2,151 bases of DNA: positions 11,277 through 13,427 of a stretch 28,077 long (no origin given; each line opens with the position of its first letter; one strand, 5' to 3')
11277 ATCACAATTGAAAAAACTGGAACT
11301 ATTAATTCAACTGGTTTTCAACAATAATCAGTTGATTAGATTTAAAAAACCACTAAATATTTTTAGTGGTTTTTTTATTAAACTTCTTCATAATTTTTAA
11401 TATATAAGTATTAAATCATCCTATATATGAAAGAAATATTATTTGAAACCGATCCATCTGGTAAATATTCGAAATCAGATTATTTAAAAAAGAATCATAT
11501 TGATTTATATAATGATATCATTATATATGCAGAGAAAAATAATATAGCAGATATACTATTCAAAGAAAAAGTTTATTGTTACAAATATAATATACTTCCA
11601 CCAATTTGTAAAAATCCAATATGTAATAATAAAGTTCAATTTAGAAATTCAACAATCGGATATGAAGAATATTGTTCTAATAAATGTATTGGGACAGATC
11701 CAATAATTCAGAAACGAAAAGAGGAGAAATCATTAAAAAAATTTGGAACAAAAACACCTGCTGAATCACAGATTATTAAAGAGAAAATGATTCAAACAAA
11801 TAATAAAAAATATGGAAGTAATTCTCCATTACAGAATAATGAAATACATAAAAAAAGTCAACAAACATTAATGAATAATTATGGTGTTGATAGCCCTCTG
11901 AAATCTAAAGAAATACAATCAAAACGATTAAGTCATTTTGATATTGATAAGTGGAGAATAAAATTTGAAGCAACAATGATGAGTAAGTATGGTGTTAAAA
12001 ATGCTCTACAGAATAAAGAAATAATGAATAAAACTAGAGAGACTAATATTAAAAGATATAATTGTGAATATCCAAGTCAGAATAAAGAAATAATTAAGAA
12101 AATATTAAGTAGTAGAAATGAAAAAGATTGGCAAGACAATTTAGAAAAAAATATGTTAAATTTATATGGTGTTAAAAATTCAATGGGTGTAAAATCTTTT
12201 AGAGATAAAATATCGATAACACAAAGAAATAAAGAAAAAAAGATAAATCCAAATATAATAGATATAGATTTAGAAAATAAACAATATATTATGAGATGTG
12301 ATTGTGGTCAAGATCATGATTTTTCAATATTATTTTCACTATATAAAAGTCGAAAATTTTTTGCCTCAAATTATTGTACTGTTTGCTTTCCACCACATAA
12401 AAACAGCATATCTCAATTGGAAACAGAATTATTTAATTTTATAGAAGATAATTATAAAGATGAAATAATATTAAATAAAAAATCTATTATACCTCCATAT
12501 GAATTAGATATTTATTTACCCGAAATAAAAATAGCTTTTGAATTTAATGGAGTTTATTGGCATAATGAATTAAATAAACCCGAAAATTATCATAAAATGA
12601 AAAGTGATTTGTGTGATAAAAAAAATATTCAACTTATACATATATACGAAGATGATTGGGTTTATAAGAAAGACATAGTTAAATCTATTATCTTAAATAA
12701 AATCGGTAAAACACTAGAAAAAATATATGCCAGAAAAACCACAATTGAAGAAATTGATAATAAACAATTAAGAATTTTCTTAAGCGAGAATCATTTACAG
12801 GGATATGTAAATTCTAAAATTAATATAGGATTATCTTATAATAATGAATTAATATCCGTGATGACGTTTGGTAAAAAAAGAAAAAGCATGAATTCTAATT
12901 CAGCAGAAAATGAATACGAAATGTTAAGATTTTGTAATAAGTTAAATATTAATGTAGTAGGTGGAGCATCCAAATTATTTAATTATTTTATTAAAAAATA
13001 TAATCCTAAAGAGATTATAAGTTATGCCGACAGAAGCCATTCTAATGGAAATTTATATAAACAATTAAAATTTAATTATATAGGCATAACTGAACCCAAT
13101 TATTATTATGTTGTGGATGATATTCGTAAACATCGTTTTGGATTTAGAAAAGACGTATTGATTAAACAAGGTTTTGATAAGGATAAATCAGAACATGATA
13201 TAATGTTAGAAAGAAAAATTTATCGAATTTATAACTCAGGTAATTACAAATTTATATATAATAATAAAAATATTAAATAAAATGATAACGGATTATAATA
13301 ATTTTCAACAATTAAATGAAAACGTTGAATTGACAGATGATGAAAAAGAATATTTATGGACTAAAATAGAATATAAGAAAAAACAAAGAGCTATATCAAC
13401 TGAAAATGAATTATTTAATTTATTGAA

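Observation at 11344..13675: Homing-endonuclease cassette inserted between the sheath and tube genes, bracketed by two copies of the same terminator hairpin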

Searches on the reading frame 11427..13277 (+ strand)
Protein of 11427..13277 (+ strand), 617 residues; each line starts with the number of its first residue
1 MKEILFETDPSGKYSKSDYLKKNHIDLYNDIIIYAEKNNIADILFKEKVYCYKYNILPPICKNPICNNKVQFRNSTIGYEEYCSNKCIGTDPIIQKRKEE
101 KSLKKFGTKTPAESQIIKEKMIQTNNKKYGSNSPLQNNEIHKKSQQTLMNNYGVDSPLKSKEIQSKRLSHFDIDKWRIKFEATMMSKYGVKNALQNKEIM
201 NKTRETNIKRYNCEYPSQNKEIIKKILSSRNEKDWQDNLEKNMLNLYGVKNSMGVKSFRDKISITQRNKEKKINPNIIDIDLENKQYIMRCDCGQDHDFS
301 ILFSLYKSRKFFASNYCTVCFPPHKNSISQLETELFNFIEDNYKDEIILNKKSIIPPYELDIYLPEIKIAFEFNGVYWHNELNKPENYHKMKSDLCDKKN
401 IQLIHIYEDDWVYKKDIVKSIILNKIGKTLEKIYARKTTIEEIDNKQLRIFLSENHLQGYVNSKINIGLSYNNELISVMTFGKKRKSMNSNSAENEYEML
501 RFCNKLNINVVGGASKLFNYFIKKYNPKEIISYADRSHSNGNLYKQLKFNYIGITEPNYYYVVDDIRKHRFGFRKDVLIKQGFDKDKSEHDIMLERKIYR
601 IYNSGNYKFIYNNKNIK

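Call 6: search_protein_families(library=pfam, proteins=[window:11427-13277:+], max_evalue=0.01)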
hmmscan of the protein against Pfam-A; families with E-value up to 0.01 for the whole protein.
window:11427-13277:+ (617 aa): 2 families
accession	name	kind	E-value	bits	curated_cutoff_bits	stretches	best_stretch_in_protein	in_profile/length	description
PF24308.1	DUF7487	-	3.8e-24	86.3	27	2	70-168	22-119/220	Family of unknown function (DUF7487)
PF25680.1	Mom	-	7.3e-06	26.2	27.1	1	439-611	3-183/202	Mom protein family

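Call 7: search_protein_families(library=phrogs, proteins=[window:11427-13277:+], max_evalue=0.01)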
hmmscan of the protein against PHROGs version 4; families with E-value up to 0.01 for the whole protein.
window:11427-13277:+ (617 aa): 4 families
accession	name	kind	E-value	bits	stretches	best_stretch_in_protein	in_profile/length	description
phrog_3339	-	DNA, RNA and nucleotide metabolism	1.3e-129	434.7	2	184-613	107-535/536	homing endonuclease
phrog_559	-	DNA, RNA and nucleotide metabolism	5.1e-77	261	1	66-615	96-603/607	HNH endonuclease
phrog_29804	-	unknown function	3.3e-38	132.9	1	354-611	272-530/534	-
phrog_12131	-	DNA, RNA and nucleotide metabolism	5.3e-12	46.5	2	171-230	123-182/313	homing endonuclease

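Call 38: find_homologous_proteins(query=window:11427-13277:+, max_evalue=0.00001)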
Query window:11427-13277:+ (617 aa): 2224 proteins with E <= 0.00001 among 8000 candidates; the best 120 are listed.
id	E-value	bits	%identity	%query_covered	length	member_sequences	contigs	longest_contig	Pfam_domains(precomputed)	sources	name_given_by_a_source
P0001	0.0e+0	1382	100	100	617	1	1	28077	PF24308.2,PF25680.2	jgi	jgi:hypothetical protein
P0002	2.5e-280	949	69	100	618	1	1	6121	PF24308.2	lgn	-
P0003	1.1e-265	901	57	99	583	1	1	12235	PF24308.2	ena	-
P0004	1.3e-263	894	66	100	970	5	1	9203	PF05265.21,PF24308.2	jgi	-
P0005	2.5e-253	860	65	100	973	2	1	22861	PF14311.13,PF05265.21,PF24308.2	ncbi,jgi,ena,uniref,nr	ncbi:DUF7487 domain-containing protein [Trichloromonas sp.]|uniref:DUF7487 domain-containing protein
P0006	3.3e-250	850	65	99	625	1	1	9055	PF24308.2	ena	-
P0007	4.7e-250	849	65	99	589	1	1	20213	PF24308.2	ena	-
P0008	3.6e-244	830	54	99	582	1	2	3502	PF24308.2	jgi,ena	-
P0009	1.4e-241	821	61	99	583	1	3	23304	PF24308.2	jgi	jgi:hypothetical protein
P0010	1.4e-240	818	54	99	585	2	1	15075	PF24308.2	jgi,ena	-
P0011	6.1e-240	816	53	99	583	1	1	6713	PF24308.2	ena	-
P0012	2.4e-220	751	53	100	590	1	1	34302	PF24308.2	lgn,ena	-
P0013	1.0e-200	686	61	86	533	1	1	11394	PF24308.2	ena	-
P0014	1.1e-196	673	64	78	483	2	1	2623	PF24308.2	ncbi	ncbi:MAG: DUF7487 domain-containing protein, partial [bacterium]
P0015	1.3e-190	653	52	100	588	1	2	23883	PF24308.2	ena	-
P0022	5.0e-183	628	51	100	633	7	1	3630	PF24308.2,PF25680.2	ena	-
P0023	3.6e-180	618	50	99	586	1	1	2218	PF24308.2,PF25680.2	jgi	jgi:hypothetical protein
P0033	6.3e-169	581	51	98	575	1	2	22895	PF24308.2,PF25680.2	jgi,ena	-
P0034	5.3e-168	578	45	100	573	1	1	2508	PF24308.2,PF25680.2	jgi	jgi:very-short-patch-repair endonuclease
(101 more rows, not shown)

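Call 39: find_encoding_contigs(protein=P0002, flank=5000, max_places=3)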
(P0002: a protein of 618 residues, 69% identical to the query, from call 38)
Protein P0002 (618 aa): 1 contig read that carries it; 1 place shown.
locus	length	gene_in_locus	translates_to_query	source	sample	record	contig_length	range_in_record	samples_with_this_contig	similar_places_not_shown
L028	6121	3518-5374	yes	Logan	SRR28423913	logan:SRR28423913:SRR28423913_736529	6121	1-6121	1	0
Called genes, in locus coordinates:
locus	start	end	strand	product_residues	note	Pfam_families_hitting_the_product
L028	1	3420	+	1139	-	?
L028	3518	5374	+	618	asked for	PF24308:DUF7487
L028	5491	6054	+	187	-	-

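Call 40: find_encoding_contigs(protein=P0006, flank=5000, max_places=3)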
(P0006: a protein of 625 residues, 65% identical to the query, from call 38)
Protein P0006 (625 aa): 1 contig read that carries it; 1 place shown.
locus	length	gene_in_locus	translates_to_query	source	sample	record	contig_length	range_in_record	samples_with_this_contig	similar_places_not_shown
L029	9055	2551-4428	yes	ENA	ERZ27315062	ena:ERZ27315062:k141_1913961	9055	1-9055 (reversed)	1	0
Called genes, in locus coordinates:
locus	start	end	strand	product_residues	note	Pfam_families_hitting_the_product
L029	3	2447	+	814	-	?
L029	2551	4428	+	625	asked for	PF24308:DUF7487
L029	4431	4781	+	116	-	-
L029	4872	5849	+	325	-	-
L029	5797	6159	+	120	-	-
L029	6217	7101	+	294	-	-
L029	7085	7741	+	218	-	-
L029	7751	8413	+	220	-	-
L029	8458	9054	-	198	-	?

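Call 41: find_encoding_contigs(protein=P0007, flank=5000, max_places=3)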
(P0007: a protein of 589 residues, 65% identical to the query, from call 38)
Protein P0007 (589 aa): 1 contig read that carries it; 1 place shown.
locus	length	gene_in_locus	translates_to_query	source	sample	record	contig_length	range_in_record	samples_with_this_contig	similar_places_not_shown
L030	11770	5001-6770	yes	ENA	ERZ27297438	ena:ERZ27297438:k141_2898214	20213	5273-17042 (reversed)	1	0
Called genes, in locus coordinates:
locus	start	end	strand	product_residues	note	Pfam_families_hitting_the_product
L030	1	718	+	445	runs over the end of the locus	-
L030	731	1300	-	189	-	PF02151:UVR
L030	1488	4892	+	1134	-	-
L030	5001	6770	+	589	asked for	PF24308:DUF7487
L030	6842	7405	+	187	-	-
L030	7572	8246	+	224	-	-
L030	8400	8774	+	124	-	-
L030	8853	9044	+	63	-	-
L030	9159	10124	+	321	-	-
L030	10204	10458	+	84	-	-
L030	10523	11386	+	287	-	-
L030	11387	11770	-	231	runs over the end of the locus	-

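Call 42: find_encoding_contigs(protein=P0009, flank=5000, max_places=3)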
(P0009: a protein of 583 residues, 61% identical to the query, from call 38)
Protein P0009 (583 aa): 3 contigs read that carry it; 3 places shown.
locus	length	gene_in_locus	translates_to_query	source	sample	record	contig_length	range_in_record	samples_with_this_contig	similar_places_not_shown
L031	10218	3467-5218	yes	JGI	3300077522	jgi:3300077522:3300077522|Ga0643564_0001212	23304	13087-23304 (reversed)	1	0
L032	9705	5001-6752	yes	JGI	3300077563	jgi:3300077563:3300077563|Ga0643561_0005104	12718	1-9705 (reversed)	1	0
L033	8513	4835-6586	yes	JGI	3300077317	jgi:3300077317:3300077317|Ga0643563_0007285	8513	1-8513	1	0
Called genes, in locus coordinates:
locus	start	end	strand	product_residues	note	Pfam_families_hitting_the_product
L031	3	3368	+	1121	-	?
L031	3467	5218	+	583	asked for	PF24308:DUF7487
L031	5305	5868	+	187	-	-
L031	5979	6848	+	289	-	PF05265:DUF723, PF21817:CapR (faint), PF14311:DUF4379 (faint), PF05265:DUF723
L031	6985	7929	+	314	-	-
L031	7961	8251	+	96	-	-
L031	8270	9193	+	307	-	-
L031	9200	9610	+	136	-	-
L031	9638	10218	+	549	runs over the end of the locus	-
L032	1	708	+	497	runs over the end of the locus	-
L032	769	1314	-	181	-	-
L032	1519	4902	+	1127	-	-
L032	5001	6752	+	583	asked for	PF24308:DUF7487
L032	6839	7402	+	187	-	-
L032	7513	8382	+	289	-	PF05265:DUF723, PF21817:CapR (faint), PF14311:DUF4379 (faint), PF05265:DUF723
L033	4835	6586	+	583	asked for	PF24308:DUF7487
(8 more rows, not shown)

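Call 45: search_solved_structures(query=A1, max_evalue=1, show_alignments=2)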
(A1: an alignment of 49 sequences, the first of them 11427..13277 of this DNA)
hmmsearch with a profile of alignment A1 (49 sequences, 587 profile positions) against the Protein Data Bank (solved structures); distinct sequences matched with E-value up to 1: 2.
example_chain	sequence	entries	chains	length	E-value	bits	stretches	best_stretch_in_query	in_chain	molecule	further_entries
3r3p_A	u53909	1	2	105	0.0017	19.9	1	315-389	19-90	Mobile intron protein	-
7ood_x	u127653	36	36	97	0.12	13.9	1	252-296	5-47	50S ribosomal protein L31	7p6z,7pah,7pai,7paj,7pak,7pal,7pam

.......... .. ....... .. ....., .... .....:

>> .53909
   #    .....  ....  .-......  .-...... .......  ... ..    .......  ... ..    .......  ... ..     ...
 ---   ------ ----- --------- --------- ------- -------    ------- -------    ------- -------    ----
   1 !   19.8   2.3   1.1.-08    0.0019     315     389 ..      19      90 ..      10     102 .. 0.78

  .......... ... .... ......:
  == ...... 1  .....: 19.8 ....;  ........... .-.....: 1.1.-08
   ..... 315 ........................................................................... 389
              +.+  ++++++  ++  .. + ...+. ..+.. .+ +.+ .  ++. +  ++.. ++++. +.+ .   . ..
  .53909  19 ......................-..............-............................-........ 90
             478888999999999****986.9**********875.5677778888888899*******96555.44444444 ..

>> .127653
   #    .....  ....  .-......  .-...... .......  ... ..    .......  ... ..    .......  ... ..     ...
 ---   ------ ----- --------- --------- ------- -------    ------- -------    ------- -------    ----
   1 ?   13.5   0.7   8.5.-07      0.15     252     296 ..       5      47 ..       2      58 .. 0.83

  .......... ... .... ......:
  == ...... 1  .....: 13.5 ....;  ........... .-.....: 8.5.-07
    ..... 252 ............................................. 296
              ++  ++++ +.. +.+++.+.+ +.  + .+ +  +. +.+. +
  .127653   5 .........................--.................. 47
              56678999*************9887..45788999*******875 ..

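Call 46: search_protein_families(library=pfam, alignment_id=A1, max_evalue=0.01)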
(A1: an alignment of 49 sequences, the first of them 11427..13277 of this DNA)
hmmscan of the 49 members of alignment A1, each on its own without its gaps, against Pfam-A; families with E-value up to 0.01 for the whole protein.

A. member 1, window:11427-13277:+ (617 aa): 2 families
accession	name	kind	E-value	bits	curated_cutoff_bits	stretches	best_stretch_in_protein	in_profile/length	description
PF24308.1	DUF7487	-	3.8e-24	86.3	27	2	70-168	22-119/220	Family of unknown function (DUF7487)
PF25680.1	Mom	-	7.3e-06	26.2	27.1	1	439-611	3-183/202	Mom protein family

B. families by the number of members that match (of 49 scanned): 8 families
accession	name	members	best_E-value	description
PF24308.1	DUF7487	49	1.5e-45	Family of unknown function (DUF7487)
PF25680.1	Mom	10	1.3e-07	Mom protein family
PF18741.7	MTES_1575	6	0.0011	REase_MTES_1575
PF04480.18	DUF559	2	0.0023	Protein of unknown function (DUF559)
PF21598.3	PvuRts1I-like_N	1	0.0028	Restriction endonuclease PvuRts1 I-like, N-terminal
PF23535.1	Microp_apicomplexa_21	1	0.0034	Apicomplexa microprotein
PF01755.23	Glyco_transf_25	1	0.0034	Glycosyltransferase family 25 (LPS biosynthesis protein)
PF11396.14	PepSY_like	1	0.0054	Putative beta-lactamase-inhibitor-like, PepSY-like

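Call 63: search_dna_similar(query=window:11427-13277:+, collection=phages, mode=protein, max_rows=40, rows=spread)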
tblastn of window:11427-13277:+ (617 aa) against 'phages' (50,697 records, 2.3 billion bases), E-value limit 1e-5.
Records with a match: 433; places in all: 1125; records where one place covers at least 80% of the query: 53.
Best place of each record, by identity: <60% 433.
By first word of the organism name: Vibrio 74; Campylobacter 57; Klebsiella 48; Acinetobacter 44; Salmonella 31; Escherichia 30; Dickeya 21; Xanthomonas 18; Prevotella 15; Pseudomonas 13; and 20 more.
By host as written in the record: - 90; Klebsiella pneumoniae 29; Campylobacter jejuni 19; Campylobacter jejuni NCTC12662 15; Prevotella sp. 15; Escherichia coli 13; Dickeya solani 11; Lactococcus lactis 10; and 126 more.
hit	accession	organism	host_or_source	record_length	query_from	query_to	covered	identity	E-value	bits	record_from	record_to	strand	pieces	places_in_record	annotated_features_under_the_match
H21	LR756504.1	uncultured phage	metagenomic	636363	1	605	98%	39.6%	7e-107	360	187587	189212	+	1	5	record has no annotation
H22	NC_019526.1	Klebsiella phage vB_KleM_RaK2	Klebsiella sp.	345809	58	605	89%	32.7%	3e-60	224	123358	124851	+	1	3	hef: homing endonuclease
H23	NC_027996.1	Campylobacter phage CPt10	-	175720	143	605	75%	37.0%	2e-61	227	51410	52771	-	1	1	homing endonuclease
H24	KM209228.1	Dickeya phage phiD3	Pectobacterium sp. and Dickeya sp.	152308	30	605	93%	28.9%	2e-43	230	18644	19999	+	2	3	hypothetical protein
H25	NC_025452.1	Dickeya phage RC-2014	Dickeya sp.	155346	30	605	93%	28.9%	2e-43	230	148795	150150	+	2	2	homing endonuclease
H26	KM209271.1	Dickeya phage phiDP10.3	Pectobacterium sp. and Dickeya sp.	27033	30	605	93%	26.7%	1e-38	159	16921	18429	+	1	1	hypothetical protein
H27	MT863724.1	Campylobacter phage F365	Campylobacter jejuni NCTC12662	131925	202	605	65%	35.4%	9e-54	204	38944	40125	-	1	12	putative homing endonuclease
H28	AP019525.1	Tenacibaculum phage PTm5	Tenacibaculum maritimum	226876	328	605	45%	50.9%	2e-79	280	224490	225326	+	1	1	putative Hef-like homing endonuclease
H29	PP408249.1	Pseudomonas phage vB_Pa-PAC2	Pseudomonas aeruginosa PAO1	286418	214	605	64%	35.2%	6e-51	196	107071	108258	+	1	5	Hef-like homing endonuclease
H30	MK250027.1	Prevotella phage Lak-B8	Prevotella sp.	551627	238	605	60%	36.4%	2e-49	191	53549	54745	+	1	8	record has no annotation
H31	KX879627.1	Campylobacter phage vB_CjeM_Los1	Campylobacter jejuni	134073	239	605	59%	35.2%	1e-52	201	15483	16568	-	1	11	putative Hef-like homing endonuclease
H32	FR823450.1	Campylobacter phage CP81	Campylobacter jejuni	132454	258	605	56%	36.7%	5e-52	199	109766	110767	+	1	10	hypothetical protein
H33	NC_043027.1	Bacillus phage PBS1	Bacillus subtilis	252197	288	605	52%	39.7%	3e-54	206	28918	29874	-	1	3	33: homing endonuclease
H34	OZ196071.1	Vibrio phage K447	Seawater and oysters mix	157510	142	605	75%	25.8%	9e-32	137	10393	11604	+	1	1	homing endonuclease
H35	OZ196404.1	Vibrio phage K352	Seawater and oysters mix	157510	142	605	75%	25.8%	9e-32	137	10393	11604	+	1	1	homing endonuclease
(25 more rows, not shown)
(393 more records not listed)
